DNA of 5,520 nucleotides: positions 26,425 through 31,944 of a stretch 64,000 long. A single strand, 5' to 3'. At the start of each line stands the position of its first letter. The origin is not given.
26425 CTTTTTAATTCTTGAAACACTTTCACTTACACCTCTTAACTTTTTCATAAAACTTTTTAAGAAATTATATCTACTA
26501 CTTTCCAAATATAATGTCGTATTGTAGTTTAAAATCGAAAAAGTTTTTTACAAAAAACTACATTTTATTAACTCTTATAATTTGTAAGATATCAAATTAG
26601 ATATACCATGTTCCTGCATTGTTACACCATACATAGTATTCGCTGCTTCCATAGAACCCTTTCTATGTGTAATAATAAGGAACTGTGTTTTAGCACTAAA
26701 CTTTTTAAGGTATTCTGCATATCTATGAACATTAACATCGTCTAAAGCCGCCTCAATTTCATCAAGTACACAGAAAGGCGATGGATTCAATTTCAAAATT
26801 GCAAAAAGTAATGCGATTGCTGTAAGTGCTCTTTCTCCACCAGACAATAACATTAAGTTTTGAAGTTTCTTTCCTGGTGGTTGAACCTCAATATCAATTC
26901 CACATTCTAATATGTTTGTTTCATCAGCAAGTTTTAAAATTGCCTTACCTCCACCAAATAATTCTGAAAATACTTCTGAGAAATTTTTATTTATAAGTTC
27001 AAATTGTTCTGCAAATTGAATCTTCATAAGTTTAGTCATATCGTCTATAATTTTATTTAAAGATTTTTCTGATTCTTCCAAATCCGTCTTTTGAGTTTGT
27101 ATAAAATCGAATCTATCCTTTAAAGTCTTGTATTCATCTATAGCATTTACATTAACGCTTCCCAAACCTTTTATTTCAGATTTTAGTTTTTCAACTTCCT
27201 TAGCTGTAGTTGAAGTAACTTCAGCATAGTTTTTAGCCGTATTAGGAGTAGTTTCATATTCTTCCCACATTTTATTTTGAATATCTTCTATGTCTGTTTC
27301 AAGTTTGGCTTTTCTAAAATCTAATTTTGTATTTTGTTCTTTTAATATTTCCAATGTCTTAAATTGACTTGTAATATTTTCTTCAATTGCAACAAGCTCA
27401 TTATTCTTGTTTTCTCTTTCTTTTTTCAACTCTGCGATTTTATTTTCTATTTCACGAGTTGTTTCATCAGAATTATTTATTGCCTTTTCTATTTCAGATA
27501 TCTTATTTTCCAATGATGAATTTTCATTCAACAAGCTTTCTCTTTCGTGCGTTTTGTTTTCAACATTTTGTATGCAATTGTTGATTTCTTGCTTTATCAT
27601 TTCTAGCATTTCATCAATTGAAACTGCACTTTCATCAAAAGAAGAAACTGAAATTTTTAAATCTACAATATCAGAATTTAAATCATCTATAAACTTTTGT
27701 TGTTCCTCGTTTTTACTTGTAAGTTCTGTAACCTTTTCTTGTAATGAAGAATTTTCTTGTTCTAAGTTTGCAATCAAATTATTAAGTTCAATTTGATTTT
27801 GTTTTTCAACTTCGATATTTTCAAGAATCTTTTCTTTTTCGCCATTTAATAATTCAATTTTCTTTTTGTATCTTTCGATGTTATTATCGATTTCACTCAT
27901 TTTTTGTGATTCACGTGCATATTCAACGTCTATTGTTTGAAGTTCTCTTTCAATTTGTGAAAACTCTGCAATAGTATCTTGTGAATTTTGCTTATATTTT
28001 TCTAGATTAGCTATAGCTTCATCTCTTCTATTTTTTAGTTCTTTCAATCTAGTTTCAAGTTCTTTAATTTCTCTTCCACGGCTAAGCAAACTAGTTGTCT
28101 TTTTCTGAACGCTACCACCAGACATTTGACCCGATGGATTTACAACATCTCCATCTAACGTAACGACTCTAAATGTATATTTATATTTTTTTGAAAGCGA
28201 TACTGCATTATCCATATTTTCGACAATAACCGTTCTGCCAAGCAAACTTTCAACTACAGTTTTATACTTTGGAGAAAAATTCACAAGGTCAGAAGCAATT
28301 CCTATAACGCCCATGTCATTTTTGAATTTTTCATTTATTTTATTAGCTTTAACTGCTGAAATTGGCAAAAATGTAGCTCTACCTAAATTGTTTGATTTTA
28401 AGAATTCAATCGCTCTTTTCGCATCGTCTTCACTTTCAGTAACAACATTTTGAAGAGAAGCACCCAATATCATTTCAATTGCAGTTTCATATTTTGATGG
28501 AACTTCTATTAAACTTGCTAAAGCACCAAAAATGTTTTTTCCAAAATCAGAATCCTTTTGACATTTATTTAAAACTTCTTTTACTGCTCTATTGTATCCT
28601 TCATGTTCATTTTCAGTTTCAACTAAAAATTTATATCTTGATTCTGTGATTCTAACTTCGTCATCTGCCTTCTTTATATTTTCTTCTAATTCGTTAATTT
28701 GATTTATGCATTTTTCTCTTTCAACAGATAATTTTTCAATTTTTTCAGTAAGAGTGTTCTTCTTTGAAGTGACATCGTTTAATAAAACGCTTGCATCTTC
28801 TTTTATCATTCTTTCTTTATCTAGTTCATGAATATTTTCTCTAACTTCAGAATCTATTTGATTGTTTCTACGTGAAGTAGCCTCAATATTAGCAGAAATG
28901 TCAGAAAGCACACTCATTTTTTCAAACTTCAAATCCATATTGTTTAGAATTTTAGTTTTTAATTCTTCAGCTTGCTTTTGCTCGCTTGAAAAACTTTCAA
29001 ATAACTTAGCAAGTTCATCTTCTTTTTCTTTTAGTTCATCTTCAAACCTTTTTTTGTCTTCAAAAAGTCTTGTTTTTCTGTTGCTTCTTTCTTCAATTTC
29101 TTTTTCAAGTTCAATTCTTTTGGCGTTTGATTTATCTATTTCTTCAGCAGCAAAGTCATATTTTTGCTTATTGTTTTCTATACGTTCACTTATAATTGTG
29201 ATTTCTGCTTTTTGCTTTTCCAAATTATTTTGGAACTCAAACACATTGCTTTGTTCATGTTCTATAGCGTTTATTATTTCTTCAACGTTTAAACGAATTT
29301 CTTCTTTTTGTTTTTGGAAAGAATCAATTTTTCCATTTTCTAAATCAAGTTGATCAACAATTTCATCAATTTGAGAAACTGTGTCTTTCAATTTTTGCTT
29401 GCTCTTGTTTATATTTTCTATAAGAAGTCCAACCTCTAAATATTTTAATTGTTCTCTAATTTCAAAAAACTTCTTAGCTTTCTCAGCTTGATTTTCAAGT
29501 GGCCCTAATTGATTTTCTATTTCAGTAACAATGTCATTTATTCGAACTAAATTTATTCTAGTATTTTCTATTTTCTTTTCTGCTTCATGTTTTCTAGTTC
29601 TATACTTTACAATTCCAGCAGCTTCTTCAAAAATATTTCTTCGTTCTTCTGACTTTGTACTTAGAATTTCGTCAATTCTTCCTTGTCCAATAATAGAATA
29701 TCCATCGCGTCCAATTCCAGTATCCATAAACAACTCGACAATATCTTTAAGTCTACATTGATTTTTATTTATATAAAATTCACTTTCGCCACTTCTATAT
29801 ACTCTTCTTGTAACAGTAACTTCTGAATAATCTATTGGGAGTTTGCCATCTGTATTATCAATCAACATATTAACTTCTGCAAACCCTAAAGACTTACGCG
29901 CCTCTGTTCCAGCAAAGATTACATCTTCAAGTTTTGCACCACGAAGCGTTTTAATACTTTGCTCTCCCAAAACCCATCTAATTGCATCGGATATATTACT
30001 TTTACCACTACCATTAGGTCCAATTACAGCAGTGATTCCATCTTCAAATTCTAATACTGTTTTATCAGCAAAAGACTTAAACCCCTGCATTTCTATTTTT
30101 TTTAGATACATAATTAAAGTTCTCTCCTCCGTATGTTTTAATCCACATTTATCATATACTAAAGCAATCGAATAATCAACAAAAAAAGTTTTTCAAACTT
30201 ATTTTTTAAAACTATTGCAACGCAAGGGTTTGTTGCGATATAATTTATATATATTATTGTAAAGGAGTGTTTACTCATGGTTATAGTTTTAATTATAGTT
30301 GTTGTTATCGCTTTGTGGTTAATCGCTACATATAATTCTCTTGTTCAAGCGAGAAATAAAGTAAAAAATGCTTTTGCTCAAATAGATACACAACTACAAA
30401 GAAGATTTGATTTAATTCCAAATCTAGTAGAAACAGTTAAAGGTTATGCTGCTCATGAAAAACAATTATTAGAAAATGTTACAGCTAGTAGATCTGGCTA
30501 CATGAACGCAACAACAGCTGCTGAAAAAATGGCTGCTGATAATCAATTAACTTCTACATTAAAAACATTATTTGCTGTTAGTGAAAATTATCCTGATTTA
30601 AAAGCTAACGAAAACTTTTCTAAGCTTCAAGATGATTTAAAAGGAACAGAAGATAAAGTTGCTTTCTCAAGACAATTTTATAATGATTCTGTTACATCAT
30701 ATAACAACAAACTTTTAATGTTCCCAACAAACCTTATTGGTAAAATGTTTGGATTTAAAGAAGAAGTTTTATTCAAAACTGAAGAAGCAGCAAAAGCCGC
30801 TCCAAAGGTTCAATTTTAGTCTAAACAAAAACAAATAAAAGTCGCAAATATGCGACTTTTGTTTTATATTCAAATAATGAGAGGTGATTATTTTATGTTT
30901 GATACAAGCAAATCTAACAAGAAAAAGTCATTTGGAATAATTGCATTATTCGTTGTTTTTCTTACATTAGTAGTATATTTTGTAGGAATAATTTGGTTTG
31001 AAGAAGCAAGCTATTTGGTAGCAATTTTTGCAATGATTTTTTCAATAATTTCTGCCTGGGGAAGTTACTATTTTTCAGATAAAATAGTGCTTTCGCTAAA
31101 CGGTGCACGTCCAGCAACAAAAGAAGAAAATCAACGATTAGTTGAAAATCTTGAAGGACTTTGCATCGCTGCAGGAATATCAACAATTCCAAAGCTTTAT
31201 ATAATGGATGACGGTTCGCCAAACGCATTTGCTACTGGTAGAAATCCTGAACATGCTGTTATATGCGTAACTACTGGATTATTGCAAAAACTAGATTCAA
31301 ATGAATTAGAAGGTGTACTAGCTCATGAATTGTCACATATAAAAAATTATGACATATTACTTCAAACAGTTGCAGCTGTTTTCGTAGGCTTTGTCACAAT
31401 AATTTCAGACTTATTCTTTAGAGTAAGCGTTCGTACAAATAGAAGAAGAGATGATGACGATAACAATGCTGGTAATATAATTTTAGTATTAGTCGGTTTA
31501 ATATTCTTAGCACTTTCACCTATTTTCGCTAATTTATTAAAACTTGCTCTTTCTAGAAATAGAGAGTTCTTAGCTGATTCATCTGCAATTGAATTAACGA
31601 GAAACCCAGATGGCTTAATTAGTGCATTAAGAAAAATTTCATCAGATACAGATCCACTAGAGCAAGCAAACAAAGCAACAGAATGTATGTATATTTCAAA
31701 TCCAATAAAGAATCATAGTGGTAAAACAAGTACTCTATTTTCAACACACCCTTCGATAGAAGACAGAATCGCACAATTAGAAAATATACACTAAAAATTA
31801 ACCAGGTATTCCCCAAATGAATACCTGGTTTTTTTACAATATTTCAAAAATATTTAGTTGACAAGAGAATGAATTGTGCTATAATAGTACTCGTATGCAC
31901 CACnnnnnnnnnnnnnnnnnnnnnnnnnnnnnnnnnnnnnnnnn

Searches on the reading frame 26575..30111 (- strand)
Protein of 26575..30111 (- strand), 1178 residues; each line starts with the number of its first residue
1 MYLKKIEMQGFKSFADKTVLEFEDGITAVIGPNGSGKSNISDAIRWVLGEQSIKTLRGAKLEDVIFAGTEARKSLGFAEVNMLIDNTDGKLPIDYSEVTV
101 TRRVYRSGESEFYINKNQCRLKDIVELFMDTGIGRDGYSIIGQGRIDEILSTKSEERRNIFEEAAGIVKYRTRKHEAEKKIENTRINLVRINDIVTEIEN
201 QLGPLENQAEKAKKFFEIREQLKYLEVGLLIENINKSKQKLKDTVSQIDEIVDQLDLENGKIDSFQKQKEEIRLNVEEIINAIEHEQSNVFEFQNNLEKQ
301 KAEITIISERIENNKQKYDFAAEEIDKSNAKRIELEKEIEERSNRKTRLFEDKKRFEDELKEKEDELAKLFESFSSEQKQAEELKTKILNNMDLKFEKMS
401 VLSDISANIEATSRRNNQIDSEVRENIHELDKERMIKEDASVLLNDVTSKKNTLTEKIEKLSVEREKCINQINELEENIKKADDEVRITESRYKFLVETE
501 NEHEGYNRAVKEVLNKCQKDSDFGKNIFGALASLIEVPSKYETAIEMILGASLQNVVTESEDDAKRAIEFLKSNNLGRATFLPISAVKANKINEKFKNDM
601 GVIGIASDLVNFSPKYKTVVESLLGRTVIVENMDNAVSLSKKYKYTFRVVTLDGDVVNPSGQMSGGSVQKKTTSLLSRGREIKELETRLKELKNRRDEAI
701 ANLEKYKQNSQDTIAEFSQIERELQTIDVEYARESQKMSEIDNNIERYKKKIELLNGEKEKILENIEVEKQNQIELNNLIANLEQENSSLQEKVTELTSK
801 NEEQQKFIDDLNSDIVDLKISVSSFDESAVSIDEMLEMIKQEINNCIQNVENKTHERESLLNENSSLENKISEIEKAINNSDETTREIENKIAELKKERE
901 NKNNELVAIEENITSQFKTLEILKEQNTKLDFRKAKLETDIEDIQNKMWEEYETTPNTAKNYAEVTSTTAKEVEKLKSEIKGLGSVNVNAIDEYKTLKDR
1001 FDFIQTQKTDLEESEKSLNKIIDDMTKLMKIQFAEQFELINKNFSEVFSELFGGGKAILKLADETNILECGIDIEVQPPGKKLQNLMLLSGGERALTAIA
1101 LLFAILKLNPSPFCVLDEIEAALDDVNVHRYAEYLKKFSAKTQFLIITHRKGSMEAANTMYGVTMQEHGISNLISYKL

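Call 63: search_protein_families(library=pfam, proteins=[window:26575-30111:-], max_evalue=0.001)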
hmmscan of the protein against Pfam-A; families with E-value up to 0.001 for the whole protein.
window:26575-30111:- (1178 aa): 6 families
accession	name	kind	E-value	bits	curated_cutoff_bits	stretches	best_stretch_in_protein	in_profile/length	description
PF02463.25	SMC_N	-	4.5e-62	209.8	40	2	2-667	1-141/220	RecF/RecN/SMC N terminal domain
PF06470.18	SMC_hinge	-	7.2e-35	120.3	22.5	1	525-639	2-115/116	SMC proteins Flexible Hinge Domain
PF13476.12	AAA_23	-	4e-16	60.7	27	1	5-242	1-194/201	AAA domain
PF13175.12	AAA_15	-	1.6e-08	35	32.1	1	1-335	1-274/374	AAA ATPase domain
PF13304.12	AAA_21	-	5.1e-07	30.5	27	1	26-281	1-221/304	AAA domain, putative AbiEii toxin, Type IV TA system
PF13555.12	AAA_29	-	4.2e-06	26.9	27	1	3-49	1-47/61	P-loop containing region of AAA domain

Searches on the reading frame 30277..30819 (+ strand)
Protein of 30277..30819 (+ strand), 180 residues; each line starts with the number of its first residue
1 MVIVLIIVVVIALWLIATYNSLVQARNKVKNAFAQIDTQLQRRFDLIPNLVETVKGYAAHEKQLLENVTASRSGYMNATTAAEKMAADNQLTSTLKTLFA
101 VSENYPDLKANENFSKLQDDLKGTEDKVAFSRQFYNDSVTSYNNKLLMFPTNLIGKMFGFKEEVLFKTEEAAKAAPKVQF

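Call 63: search_protein_families(library=pfam, proteins=[window:30277-30819:+], max_evalue=0.001)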
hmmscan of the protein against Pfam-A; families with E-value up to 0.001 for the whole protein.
window:30277-30819:+ (180 aa): 1 family
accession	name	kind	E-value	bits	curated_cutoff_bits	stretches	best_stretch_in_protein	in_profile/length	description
PF04011.17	LemA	-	5.1e-61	205.3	26.2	1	32-180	1-149/149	LemA family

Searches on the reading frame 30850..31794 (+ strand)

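Call 63: search_protein_families(library=pfam, proteins=[window:30850-31794:+], max_evalue=0.001)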
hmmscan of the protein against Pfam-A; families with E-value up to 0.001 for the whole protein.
window:30850-31794:+ (314 aa): 3 families
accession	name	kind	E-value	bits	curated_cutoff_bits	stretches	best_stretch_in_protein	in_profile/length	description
PF01435.24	Peptidase_M48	-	2.5e-32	112.6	20.3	1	93-313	3-185/186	Peptidase family M48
PF05569.17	Peptidase_M56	-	1.3e-05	24.9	31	1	53-178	99-218/296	BlaR1 peptidase M56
PF20990.2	DUF2207_C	-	0.00064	19.9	33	0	16-77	126-187/247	Predicted membrane protein (DUF2207) C-terminal domain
